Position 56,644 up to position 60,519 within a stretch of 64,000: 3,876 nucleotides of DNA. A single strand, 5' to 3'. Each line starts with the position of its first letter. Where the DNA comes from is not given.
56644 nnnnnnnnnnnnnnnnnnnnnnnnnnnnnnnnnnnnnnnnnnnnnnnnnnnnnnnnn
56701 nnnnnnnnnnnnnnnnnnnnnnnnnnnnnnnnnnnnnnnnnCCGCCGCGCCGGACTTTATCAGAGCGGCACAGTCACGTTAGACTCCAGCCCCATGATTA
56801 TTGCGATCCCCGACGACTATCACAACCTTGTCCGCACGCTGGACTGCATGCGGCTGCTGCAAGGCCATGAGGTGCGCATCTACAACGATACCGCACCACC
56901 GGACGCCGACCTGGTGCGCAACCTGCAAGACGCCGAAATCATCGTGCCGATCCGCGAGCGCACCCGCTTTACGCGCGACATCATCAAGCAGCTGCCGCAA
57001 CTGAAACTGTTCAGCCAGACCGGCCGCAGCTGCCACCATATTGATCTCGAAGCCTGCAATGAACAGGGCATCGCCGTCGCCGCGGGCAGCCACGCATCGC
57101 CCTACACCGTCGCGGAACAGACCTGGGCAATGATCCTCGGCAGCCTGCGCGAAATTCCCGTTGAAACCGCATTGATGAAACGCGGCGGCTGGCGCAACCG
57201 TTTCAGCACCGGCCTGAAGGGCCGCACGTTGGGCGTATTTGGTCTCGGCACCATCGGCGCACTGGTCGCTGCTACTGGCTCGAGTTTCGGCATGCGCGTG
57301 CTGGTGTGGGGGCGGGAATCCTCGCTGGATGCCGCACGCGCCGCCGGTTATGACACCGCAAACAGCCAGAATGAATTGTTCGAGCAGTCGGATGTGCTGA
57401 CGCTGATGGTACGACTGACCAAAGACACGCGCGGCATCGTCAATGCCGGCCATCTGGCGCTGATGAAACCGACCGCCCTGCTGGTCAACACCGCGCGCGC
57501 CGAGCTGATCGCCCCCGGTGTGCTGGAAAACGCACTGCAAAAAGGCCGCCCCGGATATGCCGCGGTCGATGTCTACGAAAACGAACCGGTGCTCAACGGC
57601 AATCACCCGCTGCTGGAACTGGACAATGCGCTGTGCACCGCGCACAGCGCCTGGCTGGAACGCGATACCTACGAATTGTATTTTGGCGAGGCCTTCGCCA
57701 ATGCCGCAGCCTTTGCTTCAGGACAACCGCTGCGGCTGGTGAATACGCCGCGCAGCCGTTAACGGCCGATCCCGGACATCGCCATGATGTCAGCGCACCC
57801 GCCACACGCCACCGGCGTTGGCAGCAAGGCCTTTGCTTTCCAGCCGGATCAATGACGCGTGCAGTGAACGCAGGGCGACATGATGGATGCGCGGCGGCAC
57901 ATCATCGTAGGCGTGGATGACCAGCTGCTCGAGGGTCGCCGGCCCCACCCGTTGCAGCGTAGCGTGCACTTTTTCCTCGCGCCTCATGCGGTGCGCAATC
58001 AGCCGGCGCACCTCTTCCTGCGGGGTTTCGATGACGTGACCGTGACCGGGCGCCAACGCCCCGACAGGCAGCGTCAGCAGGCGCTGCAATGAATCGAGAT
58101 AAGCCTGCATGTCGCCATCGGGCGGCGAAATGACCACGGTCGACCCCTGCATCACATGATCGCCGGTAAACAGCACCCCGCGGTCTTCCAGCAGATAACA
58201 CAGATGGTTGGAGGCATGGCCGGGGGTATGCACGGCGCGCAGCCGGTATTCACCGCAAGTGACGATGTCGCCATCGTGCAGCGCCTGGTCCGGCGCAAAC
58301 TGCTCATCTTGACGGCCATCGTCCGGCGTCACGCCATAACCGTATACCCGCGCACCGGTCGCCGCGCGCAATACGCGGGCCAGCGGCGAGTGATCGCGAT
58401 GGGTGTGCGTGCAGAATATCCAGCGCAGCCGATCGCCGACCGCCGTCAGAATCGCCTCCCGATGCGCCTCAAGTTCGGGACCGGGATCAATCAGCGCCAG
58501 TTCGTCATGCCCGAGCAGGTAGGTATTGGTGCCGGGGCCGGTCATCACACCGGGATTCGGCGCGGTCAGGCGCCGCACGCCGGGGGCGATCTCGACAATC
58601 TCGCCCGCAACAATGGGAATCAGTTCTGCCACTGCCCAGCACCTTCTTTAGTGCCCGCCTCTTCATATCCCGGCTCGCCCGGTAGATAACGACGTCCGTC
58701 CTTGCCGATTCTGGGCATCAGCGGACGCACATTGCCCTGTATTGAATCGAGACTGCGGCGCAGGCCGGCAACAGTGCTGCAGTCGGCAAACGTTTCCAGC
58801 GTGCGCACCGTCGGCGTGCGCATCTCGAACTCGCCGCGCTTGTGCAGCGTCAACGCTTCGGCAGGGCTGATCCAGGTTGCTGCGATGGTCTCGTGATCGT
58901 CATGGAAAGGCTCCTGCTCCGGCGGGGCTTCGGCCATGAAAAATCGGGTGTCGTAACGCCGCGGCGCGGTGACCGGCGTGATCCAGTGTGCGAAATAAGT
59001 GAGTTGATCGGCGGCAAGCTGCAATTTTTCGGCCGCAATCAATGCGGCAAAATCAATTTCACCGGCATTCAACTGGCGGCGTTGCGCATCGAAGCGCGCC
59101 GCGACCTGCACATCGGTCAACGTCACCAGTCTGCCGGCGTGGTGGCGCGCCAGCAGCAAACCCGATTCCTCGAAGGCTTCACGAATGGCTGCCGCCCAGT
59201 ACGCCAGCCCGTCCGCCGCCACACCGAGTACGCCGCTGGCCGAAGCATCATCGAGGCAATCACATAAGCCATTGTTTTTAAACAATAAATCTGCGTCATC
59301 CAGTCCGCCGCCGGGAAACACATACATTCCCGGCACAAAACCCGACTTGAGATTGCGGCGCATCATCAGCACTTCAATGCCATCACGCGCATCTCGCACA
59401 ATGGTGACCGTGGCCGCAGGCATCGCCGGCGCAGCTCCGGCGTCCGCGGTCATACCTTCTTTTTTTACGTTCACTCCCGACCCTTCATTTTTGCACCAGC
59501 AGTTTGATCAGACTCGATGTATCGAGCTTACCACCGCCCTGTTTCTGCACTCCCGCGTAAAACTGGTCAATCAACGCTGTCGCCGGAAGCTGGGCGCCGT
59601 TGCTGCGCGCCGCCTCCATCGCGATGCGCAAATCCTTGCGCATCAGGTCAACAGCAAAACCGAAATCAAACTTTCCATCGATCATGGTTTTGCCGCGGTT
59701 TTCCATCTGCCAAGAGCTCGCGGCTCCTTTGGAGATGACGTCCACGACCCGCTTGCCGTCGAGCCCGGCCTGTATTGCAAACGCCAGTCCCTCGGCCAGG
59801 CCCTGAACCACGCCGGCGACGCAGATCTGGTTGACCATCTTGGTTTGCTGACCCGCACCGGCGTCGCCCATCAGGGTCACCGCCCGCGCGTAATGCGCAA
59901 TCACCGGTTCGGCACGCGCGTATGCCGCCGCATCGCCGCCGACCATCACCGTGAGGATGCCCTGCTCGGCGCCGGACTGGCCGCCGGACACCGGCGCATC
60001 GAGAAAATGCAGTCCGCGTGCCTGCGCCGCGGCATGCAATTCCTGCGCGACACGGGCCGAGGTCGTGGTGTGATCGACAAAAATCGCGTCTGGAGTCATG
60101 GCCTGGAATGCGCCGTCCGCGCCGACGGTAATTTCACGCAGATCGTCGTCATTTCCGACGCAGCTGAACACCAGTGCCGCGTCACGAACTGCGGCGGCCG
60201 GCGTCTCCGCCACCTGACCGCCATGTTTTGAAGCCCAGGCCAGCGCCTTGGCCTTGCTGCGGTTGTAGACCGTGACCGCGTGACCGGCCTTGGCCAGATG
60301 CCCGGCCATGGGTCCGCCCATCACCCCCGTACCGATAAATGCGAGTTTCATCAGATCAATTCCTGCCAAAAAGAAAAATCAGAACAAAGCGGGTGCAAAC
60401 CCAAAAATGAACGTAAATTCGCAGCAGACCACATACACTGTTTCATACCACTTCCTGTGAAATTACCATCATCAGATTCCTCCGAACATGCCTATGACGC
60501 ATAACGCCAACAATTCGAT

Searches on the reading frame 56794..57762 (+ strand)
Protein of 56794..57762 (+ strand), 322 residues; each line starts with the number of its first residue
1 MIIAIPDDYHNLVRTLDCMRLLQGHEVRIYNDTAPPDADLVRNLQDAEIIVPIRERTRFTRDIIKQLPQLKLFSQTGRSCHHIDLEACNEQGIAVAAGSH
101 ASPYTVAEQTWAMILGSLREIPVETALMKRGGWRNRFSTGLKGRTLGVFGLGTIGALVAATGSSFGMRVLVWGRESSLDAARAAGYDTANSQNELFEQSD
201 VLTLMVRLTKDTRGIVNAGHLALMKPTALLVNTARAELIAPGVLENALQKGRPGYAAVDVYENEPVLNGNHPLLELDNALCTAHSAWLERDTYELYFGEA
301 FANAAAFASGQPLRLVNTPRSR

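Call 76: search_protein_families(library=pfam, max_evalue=0.00001, proteins=[window:56794-57762:+])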
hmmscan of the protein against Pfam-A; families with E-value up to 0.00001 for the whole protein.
window:56794-57762:+ (322 aa): 3 families
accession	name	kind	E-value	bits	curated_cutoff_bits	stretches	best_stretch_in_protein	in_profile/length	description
PF02826.25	2-Hacid_dh_C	-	1.2e-44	152.2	25.1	1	112-286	2-178/178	D-isomer specific 2-hydroxyacid dehydrogenase, NAD binding domain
PF00389.36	2-Hacid_dh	-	1.1e-17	64.4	24.6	1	18-314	11-130/134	D-isomer specific 2-hydroxyacid dehydrogenase, catalytic domain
PF03446.21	NAD_binding_2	-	1e-07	32.5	21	1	146-235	2-94/161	NAD binding domain of 6-phosphogluconate dehydrogenase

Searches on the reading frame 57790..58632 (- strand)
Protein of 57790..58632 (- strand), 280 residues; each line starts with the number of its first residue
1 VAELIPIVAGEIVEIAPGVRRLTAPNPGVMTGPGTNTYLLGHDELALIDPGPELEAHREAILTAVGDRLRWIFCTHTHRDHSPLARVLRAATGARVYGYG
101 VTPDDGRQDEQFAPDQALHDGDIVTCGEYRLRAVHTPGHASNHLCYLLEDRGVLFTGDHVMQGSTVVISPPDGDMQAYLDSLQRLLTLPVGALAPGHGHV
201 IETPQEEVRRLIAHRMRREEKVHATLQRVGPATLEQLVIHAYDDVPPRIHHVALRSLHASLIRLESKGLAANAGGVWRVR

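Call 76: search_protein_families(library=pfam, max_evalue=0.00001, proteins=[window:57790-58632:-])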
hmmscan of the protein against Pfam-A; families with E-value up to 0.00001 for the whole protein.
window:57790-58632:- (280 aa): 2 families
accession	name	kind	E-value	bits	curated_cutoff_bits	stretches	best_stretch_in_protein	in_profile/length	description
PF00753.33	Lactamase_B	-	3.3e-22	79.8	22.7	1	33-197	4-196/196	Metallo-beta-lactamase superfamily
PF17778.7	BLACT_WH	-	1.3e-08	35.1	22.8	1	233-277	1-46/46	Beta-lactamase associated winged helix domain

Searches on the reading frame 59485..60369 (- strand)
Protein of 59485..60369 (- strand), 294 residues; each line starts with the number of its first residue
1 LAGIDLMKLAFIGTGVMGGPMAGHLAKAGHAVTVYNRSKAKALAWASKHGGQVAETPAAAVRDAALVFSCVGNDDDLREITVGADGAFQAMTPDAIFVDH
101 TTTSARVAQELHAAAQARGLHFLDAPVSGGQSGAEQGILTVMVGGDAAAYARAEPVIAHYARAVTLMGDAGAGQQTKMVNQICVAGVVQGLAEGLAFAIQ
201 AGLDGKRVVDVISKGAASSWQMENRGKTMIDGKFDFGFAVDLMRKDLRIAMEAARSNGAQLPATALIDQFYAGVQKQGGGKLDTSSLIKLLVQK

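Call 84: search_protein_families(library=pfam, max_evalue=0.0001, proteins=[window:59485-60369:-])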
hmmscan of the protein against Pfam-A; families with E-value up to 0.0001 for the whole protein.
window:59485-60369:- (294 aa): 5 families
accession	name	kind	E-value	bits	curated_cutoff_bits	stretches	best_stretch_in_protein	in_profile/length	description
PF03446.21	NAD_binding_2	-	6.4e-50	169.7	21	1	8-168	1-161/161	NAD binding domain of 6-phosphogluconate dehydrogenase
PF14833.11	NAD_binding_11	-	1.4e-35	122.6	30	1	171-291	1-122/122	NAD-binding of NADP-dependent 3-hydroxyisobutyrate dehydrogenase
PF03807.23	F420_oxidored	-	1.5e-09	38.7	21.6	1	8-71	1-67/94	NADP oxidoreductase coenzyme F420-dependent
PF01488.26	Shikimate_DH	-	1.5e-05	25.5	24.3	1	8-72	14-84/138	Shikimate / quinate 5-dehydrogenase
PF02558.23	ApbA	-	8e-05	22.7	22.2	0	10-55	2-45/150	Ketopantoate reductase PanE/ApbA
